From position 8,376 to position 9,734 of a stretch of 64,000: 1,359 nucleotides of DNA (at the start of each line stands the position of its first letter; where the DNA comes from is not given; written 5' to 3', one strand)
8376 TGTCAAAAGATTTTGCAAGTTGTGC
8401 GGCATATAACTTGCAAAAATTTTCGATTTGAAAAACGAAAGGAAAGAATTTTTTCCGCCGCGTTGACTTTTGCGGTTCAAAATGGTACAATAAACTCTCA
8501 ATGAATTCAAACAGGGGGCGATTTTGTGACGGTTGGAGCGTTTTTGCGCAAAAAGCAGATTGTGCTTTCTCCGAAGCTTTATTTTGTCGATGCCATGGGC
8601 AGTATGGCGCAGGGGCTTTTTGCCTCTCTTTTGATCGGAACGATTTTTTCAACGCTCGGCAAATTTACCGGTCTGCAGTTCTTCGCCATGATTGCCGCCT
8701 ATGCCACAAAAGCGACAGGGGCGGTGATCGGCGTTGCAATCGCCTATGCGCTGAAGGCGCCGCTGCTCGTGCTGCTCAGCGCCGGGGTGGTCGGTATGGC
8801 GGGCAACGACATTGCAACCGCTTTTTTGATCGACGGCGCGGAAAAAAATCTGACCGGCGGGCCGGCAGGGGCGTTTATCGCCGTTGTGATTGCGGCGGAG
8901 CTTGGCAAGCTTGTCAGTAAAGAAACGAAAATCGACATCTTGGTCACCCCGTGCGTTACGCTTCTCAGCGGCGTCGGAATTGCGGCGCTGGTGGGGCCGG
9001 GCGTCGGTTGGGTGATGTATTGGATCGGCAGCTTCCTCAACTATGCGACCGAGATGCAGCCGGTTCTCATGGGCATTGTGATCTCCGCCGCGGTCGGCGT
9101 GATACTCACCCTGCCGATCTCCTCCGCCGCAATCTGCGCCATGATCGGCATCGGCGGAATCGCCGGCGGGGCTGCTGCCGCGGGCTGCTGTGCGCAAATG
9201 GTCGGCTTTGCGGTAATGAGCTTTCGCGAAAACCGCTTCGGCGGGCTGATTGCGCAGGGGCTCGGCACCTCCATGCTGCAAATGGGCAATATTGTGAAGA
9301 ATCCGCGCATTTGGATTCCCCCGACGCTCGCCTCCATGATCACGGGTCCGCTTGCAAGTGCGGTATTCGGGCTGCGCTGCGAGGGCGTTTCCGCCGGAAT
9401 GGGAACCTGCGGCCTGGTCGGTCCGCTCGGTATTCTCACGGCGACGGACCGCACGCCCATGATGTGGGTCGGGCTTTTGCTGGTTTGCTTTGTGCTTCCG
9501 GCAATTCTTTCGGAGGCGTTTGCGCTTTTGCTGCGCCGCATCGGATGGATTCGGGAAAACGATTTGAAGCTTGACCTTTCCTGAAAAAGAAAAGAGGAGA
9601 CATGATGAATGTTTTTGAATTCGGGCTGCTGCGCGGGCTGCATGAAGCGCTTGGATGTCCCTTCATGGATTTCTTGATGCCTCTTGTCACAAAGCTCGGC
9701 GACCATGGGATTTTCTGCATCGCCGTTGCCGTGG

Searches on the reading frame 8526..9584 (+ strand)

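Call 58: search_protein_families(library=pfam, proteins=[window:8526-9584:+], max_evalue=0.00001)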
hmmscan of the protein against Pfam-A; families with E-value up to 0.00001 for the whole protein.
window:8526-9584:+ (352 aa): 1 family
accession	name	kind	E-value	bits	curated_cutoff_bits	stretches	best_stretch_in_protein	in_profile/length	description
PF13303.11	PTS_EIIC_2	-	7e-93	311.7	28.9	1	22-349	2-327/327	Phosphotransferase system, EIIC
